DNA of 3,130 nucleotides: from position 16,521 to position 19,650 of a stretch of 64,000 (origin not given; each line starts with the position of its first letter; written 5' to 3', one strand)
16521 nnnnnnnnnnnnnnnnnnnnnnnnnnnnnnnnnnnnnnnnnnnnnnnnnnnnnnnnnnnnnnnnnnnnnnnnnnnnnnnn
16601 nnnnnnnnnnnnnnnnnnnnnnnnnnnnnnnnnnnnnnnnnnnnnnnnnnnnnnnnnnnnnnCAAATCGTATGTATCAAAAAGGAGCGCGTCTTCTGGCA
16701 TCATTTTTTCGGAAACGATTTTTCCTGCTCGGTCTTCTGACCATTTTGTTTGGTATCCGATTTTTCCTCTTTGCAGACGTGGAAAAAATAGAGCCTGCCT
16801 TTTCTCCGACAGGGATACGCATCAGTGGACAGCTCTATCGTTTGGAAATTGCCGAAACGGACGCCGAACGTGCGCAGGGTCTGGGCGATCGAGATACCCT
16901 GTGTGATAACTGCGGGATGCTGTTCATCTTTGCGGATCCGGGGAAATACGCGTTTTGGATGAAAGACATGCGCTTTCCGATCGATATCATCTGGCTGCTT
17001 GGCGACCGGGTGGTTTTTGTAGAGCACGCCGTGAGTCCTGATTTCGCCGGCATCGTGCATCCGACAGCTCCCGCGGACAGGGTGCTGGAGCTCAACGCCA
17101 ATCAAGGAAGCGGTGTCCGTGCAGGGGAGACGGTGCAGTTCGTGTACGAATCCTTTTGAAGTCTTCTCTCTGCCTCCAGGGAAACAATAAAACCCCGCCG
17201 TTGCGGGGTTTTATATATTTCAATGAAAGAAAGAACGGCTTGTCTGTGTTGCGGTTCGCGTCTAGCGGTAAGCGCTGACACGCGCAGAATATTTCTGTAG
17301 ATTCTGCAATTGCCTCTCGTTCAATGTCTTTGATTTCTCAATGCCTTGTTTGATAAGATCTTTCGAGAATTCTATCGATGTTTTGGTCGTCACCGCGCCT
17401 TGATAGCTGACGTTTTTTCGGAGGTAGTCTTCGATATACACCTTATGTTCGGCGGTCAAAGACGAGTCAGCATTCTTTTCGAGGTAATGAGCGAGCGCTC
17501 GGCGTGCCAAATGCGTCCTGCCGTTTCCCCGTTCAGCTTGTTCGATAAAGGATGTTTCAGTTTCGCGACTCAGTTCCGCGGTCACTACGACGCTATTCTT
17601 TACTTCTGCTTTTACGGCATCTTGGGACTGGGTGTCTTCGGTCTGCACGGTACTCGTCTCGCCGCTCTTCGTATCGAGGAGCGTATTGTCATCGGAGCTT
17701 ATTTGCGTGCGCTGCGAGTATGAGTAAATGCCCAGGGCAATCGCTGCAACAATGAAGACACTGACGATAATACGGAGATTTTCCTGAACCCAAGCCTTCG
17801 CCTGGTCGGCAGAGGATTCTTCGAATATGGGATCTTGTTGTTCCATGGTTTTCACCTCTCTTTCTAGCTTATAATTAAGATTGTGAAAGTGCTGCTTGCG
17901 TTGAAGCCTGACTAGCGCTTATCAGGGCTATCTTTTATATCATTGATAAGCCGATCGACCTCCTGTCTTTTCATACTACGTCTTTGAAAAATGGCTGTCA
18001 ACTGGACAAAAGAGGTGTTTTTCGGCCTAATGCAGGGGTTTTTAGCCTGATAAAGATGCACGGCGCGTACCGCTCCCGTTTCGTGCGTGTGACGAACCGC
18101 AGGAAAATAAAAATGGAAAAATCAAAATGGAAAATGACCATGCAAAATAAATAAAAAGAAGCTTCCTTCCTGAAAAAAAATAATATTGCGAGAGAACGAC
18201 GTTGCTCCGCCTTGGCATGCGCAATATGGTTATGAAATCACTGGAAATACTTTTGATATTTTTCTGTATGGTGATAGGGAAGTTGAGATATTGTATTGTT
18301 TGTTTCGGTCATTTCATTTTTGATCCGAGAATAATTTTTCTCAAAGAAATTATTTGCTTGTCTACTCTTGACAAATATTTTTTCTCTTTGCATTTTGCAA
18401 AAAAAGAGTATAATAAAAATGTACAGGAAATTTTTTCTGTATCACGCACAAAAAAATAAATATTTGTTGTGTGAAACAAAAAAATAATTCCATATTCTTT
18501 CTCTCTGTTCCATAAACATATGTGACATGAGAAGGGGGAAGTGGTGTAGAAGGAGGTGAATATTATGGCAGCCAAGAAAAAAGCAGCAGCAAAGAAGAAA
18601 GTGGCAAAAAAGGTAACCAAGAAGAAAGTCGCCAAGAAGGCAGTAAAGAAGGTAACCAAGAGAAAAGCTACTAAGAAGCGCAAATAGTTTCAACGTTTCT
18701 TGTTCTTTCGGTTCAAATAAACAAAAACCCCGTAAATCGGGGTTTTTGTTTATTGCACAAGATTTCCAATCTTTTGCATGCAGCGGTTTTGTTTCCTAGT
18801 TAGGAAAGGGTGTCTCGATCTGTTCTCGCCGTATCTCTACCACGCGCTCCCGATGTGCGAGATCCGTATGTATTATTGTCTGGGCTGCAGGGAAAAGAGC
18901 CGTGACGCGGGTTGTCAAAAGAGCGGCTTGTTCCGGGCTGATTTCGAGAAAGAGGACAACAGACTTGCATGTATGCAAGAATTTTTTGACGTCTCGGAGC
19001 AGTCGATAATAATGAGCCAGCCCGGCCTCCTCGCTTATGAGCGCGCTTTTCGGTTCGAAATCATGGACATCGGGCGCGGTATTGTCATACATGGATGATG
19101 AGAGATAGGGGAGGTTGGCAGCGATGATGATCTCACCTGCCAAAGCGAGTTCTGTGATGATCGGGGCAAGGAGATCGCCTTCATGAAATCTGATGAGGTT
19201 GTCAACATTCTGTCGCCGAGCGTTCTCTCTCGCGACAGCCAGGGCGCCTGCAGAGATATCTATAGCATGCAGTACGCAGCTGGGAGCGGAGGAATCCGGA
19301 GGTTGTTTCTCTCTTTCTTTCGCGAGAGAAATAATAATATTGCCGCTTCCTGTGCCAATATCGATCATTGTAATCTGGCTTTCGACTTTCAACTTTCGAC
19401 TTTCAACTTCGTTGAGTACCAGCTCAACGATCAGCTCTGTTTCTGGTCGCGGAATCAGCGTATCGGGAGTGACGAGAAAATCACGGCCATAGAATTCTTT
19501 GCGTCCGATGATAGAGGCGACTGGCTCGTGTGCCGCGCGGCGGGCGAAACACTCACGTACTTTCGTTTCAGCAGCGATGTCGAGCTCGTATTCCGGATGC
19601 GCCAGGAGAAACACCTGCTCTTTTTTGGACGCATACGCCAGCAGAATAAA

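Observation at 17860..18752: A 40-aa poly-Lys/Ala basic protein with a near-perfect RBS inside a ~0.7-kb AT-rich island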

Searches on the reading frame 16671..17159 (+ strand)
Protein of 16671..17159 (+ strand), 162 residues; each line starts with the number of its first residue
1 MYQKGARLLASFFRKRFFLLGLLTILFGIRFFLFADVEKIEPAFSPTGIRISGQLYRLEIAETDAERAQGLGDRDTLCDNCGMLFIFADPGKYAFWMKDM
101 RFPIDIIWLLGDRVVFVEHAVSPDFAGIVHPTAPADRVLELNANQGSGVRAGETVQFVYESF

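Call 9: search_protein_families(library=ncbifam, proteins=[window:16671-17159:+], max_evalue=1)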
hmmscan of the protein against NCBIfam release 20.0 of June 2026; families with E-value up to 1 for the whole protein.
window:16671-17159:+ (162 aa): 1 family
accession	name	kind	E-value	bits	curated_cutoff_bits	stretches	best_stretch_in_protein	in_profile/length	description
NF002996.0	PRK03760.1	equivalog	0.038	13.9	146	1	57-158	16-117/121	hypothetical protein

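Call 10: search_protein_families(library=pfam, proteins=[window:16671-17159:+], max_evalue=1)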
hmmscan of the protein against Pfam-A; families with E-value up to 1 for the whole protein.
window:16671-17159:+ (162 aa): 1 family
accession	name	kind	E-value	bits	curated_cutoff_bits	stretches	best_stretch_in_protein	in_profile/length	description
PF02643.20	DUF192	-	7e-23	81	27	1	57-157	2-96/96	Uncharacterized ACR, COG1430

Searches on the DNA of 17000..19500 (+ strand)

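Call 6: search_rna_families(source=window, start=17000, end=19500, threshold=evalue, max_evalue=1)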
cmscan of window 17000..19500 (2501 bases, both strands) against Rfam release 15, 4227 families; matches with E-value up to 1: 15.
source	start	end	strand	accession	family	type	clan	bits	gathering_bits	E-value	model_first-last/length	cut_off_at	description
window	18660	18778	-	RF01770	rimP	Cis-reg; leader;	-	35.3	47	0.0022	1-102/102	no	Gammaprotebacteria rimP leader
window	18691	18793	+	RF01770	rimP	Cis-reg; leader;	-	35.1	47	0.0025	1-102/102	no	Gammaprotebacteria rimP leader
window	18717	18801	-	RF02449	ncr1015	Gene; sRNA;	-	29.4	60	0.16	1-121/121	no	Bacillus sRNA ncr1015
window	17124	17216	+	RF00512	Leu_leader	Cis-reg; leader;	-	28.6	50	0.0033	1-148/148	no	Leucine operon leader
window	18718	18779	-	RF02495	ohsC_RNA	Gene; antitoxin;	-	28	50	0.17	1-77/77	no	Oppression of Hydrophobic ORF by sRNA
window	18716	18754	+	RF00971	mir-578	Gene; miRNA;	-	24.3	98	0.22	1-84/84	no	mir-578 microRNA precursor family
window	17183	17251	-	RF01859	Phe_leader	Cis-reg; leader;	-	24.3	55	0.42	1-125/125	no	Phenylalanine leader peptide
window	19091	19142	+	RF01124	sR36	Gene; snRNA; snoRNA; CD-box;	-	23.6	55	0.0043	1-55/55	no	Small nucleolar RNA sR36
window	18689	18745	+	RF02236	asX2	Gene; sRNA;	-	23.2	70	0.14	1-87/87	no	Xanthomonas sRNA asX2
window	17073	17212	+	RF00195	RsmY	Gene; sRNA;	CL00106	22.7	57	0.0084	1-121/121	no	RsmY RNA family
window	17131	17219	+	RF01772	rnk_pseudo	Cis-reg; leader;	-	22.5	55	0.78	1-108/108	no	Pseudomonas rnk leader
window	17185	17267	-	RF00512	Leu_leader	Cis-reg; leader;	-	22.3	50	0.14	1-148/148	no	Leucine operon leader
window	17189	17219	-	RF00195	RsmY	Gene; sRNA;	CL00106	21.7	57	0.016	91-121/121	no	RsmY RNA family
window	17188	17214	-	RF01400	istR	Gene; antitoxin;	-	20.6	45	0.35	103-129/130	no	istR Hfq binding RNA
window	18142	18190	+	RF01675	CrcZ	Gene; sRNA;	-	14.8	95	0.39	1-398/398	no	Pseudomonas sRNA CrcZ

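Call 72: build_rna_model(alignment_id=A2, structure=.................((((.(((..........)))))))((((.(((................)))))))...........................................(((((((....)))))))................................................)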
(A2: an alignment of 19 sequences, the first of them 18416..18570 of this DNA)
Model R1 built from alignment A2 (19 sequences, 182 columns); structure: as given.
model positions 154; base pairs 21; branch points 2; effective number of sequences 2.7; information 0.59 bits per position. Calibrated on 0.2 Mb of random sequence (short: E-values are rough).
structure used (alignment columns):
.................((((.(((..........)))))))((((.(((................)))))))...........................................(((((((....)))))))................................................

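Call 73: search_with_rna_model(model_id=R1, sources=[window, L019, L022, L023, L026, L027, L061, L083, L086, L087, L089, L090, L091, L092, L093, L094, L095, L096, L097, L098, L099, L100, L101, L102, L103, L104, L105, L015, L024, L029, L030, L031, L035, L036, L038, L040, L041, L043, L044], max_evalue=1, make_alignment=true)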
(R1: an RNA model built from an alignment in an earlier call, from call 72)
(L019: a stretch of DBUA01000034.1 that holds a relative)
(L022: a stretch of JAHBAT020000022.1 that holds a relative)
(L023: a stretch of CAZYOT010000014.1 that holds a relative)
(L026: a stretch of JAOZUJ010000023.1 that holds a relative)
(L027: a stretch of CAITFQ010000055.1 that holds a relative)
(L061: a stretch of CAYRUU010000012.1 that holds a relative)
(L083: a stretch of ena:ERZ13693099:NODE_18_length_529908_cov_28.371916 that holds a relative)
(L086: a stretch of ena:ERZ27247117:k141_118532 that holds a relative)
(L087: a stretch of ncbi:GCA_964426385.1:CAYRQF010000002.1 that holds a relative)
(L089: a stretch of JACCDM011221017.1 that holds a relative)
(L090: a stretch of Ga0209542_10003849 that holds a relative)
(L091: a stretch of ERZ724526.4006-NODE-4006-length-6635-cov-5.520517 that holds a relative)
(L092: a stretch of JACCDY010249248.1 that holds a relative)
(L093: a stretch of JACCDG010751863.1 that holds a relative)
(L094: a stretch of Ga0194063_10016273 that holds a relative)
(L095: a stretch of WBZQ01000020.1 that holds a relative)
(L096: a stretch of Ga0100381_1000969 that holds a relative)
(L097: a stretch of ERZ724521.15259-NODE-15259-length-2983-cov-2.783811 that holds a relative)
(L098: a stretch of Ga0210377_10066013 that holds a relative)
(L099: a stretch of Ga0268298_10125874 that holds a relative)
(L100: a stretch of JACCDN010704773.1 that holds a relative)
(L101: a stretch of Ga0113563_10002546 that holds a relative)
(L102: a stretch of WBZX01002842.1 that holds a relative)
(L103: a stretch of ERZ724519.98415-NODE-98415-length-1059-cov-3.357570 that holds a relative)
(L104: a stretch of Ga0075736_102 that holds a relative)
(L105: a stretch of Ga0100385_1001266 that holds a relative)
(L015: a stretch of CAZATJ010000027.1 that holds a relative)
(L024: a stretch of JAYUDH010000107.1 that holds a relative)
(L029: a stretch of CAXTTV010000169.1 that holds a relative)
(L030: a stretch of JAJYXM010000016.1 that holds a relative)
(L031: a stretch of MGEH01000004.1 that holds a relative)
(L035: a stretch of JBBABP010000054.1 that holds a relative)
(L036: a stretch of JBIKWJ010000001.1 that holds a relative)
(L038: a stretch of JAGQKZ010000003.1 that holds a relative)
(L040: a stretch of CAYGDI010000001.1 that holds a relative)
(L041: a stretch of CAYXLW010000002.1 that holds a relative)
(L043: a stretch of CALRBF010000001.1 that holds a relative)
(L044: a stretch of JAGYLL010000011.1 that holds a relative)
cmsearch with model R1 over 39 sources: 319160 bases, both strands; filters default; matches with E-value up to 1: 32.
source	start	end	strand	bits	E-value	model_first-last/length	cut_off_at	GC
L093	483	636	-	150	3.9e-32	1-154/154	no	0.34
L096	3390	3543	-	140.7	5.4e-30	1-154/154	no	0.29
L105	6594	6747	-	140.7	5.4e-30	1-154/154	no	0.29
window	18413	18570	+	139.6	9.9e-30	1-154/154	no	0.31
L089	271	418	+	137.7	2.6e-29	1-154/154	no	0.32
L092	4765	4912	-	137.7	2.6e-29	1-154/154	no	0.32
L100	1454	1601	-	137.7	2.6e-29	1-154/154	no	0.32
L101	1709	1866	-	135.7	7.5e-29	1-154/154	no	0.31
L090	463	625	+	133.4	2.6e-28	1-154/154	no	0.36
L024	2244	2389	-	131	9.1e-28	1-154/154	no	0.34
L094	1490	1646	-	130.3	1.3e-27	1-154/154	no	0.31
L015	5059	5209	-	125.7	1.6e-26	1-154/154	no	0.36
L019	5967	6123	+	92.3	7.5e-19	1-154/154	no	0.41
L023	5204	5343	-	89.4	3.5e-18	1-154/154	no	0.29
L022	5115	5254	-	86.9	1.4e-17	1-154/154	no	0.28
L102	2480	2614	-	65.6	1.1e-12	1-154/154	no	0.41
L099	1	128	+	51.8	1.7e-09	8-154/154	5'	0.41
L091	5276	5406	-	47.4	1.8e-08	1-154/154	no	0.41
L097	1536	1666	+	47.4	1.8e-08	1-154/154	no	0.41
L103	365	495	+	47.4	1.8e-08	1-154/154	no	0.41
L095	3701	3836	-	45.6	4.5e-08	1-154/154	no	0.4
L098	866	985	+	25.8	0.0016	1-154/154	no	0.4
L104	1862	1940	-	25.5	0.0019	1-154/154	no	0.32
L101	2284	2414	+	18.5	0.077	1-154/154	no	0.42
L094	2061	2194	+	16.6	0.21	1-154/154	no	0.35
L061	5109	5205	-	16.4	0.24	1-154/154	no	0.24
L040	7620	7664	-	16.3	0.25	1-154/154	no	0.36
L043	3200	3294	+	14.8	0.55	1-154/154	no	0.35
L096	3822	3959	+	14.2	0.76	1-154/154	no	0.38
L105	7026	7163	+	14.2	0.76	1-154/154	no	0.38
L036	3200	3294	+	13.8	0.96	1-154/154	no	0.35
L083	3083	3102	+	13.7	0.99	1-154/154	no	0.15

Alignment A5: 32 matches aligned to the model, 258 columns, each read 5' to 3' on its own strand. Consensus structure (alignment columns), stored with it:
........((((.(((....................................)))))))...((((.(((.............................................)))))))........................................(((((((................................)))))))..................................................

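Call 74: search_with_rna_model(model_id=R1, sources=[window, L003, L004, L005, L006, L007, L008, L009, L010, L012, L013, L014, L015, L016, L017, L018, L019, L020, L021, L022, L023, L024, L028, L089, L090, L091, L093, L094, L095, L096, L101, L102], max_evalue=0.000001, make_alignment=true)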
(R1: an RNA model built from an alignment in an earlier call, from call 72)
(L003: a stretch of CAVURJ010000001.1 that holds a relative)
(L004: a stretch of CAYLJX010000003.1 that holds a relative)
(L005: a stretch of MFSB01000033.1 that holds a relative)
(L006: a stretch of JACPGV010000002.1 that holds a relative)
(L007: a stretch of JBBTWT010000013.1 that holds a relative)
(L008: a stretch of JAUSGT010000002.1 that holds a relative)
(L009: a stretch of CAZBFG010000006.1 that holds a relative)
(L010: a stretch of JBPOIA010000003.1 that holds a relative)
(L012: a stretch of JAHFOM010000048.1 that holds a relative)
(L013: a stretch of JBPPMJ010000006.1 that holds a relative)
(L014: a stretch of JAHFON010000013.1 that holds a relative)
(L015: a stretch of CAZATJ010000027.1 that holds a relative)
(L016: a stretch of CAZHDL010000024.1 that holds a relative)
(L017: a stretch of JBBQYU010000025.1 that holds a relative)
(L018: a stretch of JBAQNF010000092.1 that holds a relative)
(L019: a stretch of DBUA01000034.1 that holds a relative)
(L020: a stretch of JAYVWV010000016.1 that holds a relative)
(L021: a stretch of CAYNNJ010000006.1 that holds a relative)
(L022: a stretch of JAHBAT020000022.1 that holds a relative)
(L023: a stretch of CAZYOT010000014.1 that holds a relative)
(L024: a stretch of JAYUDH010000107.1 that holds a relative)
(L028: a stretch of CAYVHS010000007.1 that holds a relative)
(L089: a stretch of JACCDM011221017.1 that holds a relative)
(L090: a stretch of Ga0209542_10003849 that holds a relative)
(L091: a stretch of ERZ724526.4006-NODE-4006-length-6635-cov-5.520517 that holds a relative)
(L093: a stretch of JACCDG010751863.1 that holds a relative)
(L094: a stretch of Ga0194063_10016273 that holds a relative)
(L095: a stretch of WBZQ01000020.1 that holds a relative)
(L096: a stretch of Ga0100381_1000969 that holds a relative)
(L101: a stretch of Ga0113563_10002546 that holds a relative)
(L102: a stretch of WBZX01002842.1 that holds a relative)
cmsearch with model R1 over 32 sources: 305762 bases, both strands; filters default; matches with E-value up to 0.000001: 32.
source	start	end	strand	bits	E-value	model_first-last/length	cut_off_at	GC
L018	5085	5237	-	156.5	1.2e-33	1-154/154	no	0.29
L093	483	636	-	150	3.8e-32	1-154/154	no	0.34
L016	2674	2827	-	149.9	3.9e-32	1-154/154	no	0.33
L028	6735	6889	+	145.7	3.7e-31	1-154/154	no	0.35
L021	5047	5194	-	143.3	1.3e-30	1-154/154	no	0.31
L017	5095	5245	-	142.8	1.7e-30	1-154/154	no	0.37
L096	3390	3543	-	140.7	5.1e-30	1-154/154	no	0.29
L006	5083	5231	-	140.5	5.9e-30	1-154/154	no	0.36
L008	5195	5357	-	139.9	8.1e-30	1-154/154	no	0.33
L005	5048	5203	-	139.7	9e-30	1-154/154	no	0.33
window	18413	18570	+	139.6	9.5e-30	1-154/154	no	0.31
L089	271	418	+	137.7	2.5e-29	1-154/154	no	0.32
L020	4814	4967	-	136.4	5e-29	1-154/154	no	0.39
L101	1709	1866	-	135.7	7.2e-29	1-154/154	no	0.31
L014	5063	5215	-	133.5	2.3e-28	1-154/154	no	0.37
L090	463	625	+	133.4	2.5e-28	1-154/154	no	0.36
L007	5091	5245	-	133.1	2.9e-28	1-154/154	no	0.39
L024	2244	2389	-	131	8.7e-28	1-154/154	no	0.34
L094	1490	1646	-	130.3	1.3e-27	1-154/154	no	0.31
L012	3105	3252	-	128.6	3.1e-27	1-154/154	no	0.38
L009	5095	5245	-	127.7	5.1e-27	1-154/154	no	0.32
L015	5059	5209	-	125.7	1.5e-26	1-154/154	no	0.36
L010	5055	5215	-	122.5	8.1e-26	1-154/154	no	0.39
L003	6755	6906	+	119.1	4.9e-25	1-154/154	no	0.39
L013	5110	5255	-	112.8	1.4e-23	1-154/154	no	0.33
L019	5967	6123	+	92.3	7.2e-19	1-154/154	no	0.41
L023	5204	5343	-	89.4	3.4e-18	1-154/154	no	0.29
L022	5115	5254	-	86.9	1.3e-17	1-154/154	no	0.28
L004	5081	5232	-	84.4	5e-17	1-154/154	no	0.43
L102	2480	2614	-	65.6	1e-12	1-154/154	no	0.41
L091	5276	5406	-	47.4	1.7e-08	1-154/154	no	0.41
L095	3701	3836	-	45.6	4.3e-08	1-154/154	no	0.4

Alignment A6: 32 matches aligned to the model, 208 columns, each read 5' to 3' on its own strand. Consensus structure (alignment columns), stored with it:
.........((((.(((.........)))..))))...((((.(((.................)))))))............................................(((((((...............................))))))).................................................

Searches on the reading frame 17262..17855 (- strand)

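Call 9: search_protein_families(library=ncbifam, proteins=[window:17262-17855:-], max_evalue=1)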
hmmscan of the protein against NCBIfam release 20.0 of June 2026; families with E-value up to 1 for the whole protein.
window:17262-17855:- (197 aa): 3 families
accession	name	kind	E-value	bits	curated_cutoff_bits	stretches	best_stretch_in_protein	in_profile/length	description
NF042931.1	SAG1386_EF1546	equivalog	0.013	15.6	80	1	13-120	17-127/158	SAG1386/EF1546 family surface-associated protein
TIGR03094.1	sulfo_cyanin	equivalog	0.027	13.9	168.4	1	29-76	9-55/195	sulfocyanin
TIGR03142.1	cytochro_ccmI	equivalog_domain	0.49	10.7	29.3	0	93-132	46-85/118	c-type cytochrome biogenesis protein CcmI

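Call 10: search_protein_families(library=pfam, proteins=[window:17262-17855:-], max_evalue=1)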
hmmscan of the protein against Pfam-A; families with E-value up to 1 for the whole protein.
window:17262-17855:- (197 aa): 4 families
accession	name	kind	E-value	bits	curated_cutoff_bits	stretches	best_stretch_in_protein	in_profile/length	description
PF09813.14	Coa3_cc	-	0.041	14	27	1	18-47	4-32/48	Cytochrome c oxidase assembly factor 3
PF17304.8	OM14_C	-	0.13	13.2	26.1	1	29-70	12-53/70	Mitochondrial outer membrane protein OM14, C-terminal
PF02706.20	Wzz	-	0.13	13.1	25.5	1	24-83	13-73/91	Chain length determinant protein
PF23676.1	YnaM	-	0.21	11.7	27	0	27-43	10-26/37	Protein YnaM-like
